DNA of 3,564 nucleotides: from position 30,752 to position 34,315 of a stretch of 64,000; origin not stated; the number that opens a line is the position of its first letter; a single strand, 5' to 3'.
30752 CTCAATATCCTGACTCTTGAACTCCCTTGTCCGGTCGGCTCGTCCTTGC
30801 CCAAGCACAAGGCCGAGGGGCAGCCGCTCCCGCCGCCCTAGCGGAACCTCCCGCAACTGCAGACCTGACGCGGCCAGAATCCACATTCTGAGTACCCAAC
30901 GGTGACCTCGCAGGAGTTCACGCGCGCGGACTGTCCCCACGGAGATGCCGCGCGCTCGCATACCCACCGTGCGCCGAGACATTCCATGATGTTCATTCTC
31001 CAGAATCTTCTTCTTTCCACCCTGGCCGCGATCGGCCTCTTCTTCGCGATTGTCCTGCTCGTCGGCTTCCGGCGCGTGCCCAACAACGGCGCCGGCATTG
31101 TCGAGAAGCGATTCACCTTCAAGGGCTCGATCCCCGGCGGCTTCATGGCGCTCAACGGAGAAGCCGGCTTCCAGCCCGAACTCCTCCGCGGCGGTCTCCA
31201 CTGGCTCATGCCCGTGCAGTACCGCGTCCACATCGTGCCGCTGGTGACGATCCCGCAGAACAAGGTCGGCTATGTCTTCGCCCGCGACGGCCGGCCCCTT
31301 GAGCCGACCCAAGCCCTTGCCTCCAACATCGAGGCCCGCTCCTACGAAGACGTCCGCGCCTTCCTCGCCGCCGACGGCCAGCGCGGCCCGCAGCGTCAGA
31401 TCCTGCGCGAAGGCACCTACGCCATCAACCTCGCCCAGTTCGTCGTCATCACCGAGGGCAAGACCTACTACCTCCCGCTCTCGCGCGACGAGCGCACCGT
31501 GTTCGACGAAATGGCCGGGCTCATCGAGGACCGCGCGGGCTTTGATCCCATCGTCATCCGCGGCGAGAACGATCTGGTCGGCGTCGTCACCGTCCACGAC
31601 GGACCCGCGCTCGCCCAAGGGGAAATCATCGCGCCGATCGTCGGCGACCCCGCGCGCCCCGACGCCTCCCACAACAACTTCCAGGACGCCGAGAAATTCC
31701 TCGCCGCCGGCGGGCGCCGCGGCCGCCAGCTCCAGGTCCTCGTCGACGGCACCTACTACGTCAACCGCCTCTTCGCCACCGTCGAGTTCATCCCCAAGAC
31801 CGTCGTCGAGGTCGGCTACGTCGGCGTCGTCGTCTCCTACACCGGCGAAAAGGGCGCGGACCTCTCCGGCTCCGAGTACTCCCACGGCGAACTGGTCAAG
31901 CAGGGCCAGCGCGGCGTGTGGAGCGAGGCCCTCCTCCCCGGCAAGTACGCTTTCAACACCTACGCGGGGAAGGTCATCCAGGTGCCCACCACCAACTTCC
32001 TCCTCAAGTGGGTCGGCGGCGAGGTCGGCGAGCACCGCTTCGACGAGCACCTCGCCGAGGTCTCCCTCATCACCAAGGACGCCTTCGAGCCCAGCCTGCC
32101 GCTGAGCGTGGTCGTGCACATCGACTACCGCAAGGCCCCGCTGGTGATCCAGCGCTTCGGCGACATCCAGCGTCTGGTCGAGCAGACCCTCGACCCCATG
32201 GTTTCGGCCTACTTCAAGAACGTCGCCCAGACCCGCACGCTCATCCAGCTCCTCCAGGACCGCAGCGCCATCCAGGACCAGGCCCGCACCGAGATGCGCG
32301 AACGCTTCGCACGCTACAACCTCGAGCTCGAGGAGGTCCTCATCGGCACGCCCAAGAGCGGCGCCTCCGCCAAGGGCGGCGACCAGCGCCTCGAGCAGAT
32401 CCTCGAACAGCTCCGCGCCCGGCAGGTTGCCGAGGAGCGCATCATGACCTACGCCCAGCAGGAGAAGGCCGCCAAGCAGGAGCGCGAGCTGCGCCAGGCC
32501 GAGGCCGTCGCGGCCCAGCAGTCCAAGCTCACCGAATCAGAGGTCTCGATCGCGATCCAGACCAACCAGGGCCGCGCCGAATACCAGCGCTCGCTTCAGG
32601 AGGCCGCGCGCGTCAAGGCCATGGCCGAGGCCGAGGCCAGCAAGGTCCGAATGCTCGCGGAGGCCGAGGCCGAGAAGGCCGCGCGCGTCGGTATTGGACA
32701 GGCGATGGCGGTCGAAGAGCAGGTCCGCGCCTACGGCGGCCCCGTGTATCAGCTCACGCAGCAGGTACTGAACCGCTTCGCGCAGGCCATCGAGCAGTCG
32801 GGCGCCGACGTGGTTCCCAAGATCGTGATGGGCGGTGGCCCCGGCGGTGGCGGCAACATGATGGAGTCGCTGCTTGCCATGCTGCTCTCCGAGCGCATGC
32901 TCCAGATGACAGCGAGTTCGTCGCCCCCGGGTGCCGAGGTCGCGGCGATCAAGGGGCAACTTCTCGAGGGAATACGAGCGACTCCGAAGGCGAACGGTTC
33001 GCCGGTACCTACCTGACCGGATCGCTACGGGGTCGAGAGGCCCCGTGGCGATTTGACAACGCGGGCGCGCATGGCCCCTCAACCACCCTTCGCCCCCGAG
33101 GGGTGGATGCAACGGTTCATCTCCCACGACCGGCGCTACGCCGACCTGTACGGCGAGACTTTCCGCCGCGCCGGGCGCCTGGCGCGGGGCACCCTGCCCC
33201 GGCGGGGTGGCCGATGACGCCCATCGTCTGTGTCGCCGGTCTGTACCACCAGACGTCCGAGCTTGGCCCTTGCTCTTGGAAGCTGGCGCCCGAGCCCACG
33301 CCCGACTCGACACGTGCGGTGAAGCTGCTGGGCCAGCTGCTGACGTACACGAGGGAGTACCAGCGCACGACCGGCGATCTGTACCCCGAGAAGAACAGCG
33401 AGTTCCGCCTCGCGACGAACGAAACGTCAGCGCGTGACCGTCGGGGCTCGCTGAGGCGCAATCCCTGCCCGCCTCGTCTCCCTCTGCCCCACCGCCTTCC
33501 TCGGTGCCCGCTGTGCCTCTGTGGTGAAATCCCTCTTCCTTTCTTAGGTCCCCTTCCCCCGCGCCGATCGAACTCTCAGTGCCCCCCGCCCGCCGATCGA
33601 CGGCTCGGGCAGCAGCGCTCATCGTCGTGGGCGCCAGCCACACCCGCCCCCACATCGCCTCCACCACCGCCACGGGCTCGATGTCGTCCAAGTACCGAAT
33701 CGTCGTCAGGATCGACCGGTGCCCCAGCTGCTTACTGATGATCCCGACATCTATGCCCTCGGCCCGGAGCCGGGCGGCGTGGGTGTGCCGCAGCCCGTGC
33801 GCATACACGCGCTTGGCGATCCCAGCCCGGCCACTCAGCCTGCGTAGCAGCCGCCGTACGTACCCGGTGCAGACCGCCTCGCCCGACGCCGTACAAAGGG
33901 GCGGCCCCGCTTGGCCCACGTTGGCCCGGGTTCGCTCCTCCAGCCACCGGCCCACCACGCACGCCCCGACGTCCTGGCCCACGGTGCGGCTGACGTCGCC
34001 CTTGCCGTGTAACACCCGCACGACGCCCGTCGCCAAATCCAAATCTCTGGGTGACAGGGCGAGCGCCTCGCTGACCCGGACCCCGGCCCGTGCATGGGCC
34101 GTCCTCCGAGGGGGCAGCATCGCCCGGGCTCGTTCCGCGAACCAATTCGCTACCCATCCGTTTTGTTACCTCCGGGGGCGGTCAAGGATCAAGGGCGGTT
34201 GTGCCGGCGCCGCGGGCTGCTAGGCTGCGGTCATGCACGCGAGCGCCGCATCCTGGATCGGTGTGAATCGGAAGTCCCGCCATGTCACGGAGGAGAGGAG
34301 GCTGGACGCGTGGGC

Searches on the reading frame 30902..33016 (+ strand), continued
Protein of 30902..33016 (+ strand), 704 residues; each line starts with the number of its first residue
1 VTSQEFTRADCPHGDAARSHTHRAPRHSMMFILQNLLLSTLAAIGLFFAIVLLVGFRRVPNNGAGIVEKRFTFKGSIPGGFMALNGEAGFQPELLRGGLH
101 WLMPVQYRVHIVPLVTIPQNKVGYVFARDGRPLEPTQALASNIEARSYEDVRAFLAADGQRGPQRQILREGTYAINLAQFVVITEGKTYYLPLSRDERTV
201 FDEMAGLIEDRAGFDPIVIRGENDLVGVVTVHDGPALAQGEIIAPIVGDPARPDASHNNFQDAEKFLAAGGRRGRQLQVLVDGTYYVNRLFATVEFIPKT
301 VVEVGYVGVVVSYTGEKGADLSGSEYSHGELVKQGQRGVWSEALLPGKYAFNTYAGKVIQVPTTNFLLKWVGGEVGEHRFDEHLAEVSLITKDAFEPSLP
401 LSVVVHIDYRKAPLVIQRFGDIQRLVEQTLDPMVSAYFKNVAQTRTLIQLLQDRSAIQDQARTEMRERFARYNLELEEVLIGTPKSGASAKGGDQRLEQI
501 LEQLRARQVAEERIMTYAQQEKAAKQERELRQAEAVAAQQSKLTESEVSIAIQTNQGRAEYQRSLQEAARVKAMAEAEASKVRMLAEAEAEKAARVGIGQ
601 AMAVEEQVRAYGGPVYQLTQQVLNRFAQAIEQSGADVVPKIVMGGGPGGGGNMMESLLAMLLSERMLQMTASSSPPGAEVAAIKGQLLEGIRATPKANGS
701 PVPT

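Call 47: find_encoding_contigs(protein=P0125, flank=10000, max_places=3)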
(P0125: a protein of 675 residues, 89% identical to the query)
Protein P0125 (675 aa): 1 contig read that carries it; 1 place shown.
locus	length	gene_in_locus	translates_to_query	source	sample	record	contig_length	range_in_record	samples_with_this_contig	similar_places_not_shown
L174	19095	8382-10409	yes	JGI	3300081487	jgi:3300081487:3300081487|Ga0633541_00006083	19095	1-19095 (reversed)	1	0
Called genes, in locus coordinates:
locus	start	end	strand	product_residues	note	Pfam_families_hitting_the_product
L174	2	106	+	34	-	?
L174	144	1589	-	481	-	PF07100:ASRT (faint), PF18986:DUF5719 (weak)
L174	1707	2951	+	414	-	PF00675:Peptidase_M16, PF05193:Peptidase_M16_C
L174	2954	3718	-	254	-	PF11967:RecO_N, PF02565:RecO_C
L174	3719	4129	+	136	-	PF07977:FabA, PF21089:PKS_DH_N (weak), PF22818:ApeI-like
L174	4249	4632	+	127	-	PF00550:PP-binding (weak)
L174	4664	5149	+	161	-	PF07977:FabA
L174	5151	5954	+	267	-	PF21948:LplA-B_cat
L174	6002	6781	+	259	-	PF07963:N_methyl (weak)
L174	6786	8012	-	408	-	PF05195:AMP_N, PF00557:Peptidase_M24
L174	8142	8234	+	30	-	-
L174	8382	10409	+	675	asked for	PF01145:Band_7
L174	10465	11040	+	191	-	PF02834:LigT_PEase (faint), PF13563:2_5_RNA_ligase2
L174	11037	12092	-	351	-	PF01171:ATP_bind_3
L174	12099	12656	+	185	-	-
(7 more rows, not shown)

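Call 53: search_protein_families(library=pfam, proteins=[window:30986-33016:+], max_evalue=0.1)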
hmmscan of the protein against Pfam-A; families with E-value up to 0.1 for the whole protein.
window:30986-33016:+ (676 aa): 1 family
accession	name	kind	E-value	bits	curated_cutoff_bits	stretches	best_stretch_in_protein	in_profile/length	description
PF01145.31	Band_7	-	4.7e-15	56.5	23.6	1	273-490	2-166/176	SPFH domain / Band 7 family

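Call 71: list_cluster_members(proteins=[P0121, P0241])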
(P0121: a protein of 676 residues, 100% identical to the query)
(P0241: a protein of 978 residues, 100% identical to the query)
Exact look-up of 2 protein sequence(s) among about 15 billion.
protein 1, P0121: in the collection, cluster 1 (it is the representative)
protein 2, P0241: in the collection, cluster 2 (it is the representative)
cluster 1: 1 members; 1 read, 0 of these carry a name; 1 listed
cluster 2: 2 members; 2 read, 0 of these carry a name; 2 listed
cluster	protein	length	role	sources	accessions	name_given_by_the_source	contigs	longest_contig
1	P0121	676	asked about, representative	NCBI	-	-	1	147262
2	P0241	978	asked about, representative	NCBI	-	-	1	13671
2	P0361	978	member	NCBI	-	-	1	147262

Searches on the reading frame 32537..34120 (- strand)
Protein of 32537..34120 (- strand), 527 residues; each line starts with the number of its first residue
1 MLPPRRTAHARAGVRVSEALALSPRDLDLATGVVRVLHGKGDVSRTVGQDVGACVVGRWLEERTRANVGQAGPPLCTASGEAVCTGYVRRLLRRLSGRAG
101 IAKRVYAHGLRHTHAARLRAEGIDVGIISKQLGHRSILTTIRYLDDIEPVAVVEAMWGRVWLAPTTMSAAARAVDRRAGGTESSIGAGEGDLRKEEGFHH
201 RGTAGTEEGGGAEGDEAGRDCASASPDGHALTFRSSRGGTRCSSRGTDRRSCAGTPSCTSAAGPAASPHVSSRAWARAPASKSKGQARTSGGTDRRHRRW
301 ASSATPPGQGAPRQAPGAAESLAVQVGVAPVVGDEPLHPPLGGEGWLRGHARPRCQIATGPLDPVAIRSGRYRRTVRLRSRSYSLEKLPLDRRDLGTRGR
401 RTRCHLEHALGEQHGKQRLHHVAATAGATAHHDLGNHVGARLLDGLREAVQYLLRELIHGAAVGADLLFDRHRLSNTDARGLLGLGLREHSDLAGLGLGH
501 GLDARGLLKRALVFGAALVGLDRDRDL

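Call 10: search_protein_families(library=pfam, proteins=[window:32537-34120:-], max_evalue=0.01)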
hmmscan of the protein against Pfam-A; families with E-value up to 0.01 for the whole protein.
window:32537-34120:- (527 aa): 1 family
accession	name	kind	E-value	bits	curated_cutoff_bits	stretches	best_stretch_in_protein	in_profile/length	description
PF00589.27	Phage_integrase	-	7.6e-19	68.6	27.1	1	12-145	34-167/172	Phage integrase family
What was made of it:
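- Checked: Recombinase: the ORF starting at 34120 on the - strand hits PF00589 at 68.6 bits, residues 12-145 against profile positions 34-167 of 172 (call 10).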

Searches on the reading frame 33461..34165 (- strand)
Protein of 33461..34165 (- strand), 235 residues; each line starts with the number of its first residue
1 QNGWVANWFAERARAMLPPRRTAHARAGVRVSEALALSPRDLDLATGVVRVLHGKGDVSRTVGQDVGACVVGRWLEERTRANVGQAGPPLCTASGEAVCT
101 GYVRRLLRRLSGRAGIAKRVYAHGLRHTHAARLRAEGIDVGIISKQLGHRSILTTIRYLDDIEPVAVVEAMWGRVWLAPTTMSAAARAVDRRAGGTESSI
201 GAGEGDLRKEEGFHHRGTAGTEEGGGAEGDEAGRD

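Call 35: find_related_loci(query=A1, collection=viral_contigs, flank=10000)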
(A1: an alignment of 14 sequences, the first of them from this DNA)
Query A1 (235 aa) in viral_contigs; peptide patterns used: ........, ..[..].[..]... (x = any residue, [..] = any of these).
600 stretches matched a pattern (row limit reached: there are more); 542 encode a relative of the query (tblastn E <= 1e-3); the best 80 are kept; 80 distinct loci.
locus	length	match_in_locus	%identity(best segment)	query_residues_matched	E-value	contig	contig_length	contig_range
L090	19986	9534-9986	58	26-175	1e-44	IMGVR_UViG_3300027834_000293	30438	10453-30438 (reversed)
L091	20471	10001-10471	51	26-185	1e-37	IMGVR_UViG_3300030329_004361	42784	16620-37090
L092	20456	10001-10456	51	26-176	5e-37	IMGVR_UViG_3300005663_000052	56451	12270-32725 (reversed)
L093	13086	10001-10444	46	27-174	3e-33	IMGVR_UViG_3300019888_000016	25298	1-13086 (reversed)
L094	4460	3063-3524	35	25-166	2e-14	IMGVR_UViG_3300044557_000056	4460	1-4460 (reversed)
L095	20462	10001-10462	33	25-166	2e-13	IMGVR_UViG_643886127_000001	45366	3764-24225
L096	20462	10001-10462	33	25-166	2e-13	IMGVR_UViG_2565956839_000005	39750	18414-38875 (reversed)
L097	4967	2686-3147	33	25-166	2e-13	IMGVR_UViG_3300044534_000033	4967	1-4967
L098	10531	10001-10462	33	25-166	3e-13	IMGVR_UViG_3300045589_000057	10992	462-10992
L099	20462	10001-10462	33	25-166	3e-13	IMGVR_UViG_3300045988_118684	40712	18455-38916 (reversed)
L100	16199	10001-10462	33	25-166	4e-13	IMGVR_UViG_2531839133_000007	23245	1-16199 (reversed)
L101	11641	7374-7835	33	25-166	3e-13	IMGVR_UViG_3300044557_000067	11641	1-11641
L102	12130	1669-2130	33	25-166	4e-13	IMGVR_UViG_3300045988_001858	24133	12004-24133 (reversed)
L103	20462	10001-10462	33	25-166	4e-13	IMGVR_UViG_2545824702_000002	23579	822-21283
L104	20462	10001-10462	33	25-166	4e-13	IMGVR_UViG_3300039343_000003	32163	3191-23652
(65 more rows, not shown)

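Call 68: search_protein_families(library=pfam, proteins=[L090:4243-6597:+, L090:6817-8172:+, L090:8169-8720:+, L090:9420-10007:+, L090:10095-11576:+, L090:11991-17942:+], max_evalue=0.001)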
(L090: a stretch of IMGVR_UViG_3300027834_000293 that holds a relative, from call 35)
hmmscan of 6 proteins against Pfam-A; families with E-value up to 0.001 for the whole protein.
L090:4243-6597:+ (784 aa): 4 families
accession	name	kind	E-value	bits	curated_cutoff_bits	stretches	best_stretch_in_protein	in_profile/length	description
PF08706.16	D5_N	-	2.9e-25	89.7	22.4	1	359-495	2-145/145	D5 N terminal like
PF03288.22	Pox_D5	-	4.8e-09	37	21.4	1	704-756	2-55/86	Poxvirus D5 protein-like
PF19263.5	DUF5906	-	6.7e-09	36.8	27.6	1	524-642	1-114/114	Family of unknown function (DUF5906)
PF02257.21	RFX_DNA_binding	-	0.00039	21.4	27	0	710-752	6-48/79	RFX DNA-binding domain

L090:6817-8172:+ (451 aa): 3 families
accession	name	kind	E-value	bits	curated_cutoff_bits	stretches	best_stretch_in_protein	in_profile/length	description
PF01555.25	N6_N4_Mtase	-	3.8e-27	96.1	26.7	1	187-423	1-220/221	DNA methylase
PF02195.25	ParB_N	-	7.1e-08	32.8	26.3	1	4-82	4-87/95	ParB N-terminal domain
PF03602.21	Cons_hypoth95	-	0.00071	19.7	24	0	384-433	41-91/182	Conserved hypothetical protein 95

L090:8169-8720:+ (183 aa): 0 families

L090:9420-10007:+ (195 aa): 1 family
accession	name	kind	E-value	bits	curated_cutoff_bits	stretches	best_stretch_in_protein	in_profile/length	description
PF00589.27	Phage_integrase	-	3.5e-33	115.2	27.1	1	7-176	2-169/172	Phage integrase family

L090:10095-11576:+ (493 aa): 0 families

L090:11991-17942:+ (1983 aa): 2 families
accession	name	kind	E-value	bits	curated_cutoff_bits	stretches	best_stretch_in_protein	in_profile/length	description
PF05593.20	RHS_repeat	-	3.5e-38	129.7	22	2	933-963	1-31/38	RHS Repeat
PF20148.4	DUF6531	-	2.1e-09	38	24.1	1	82-144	2-55/74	Domain of unknown function (DUF6531)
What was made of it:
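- On Classical phage/island integrases (arm-binding and core-binding N-terminal domains plus catalytic domain, about 350-450 aa): L090's 195-aa member covers profile positions 2-169 of 172 (call 68).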
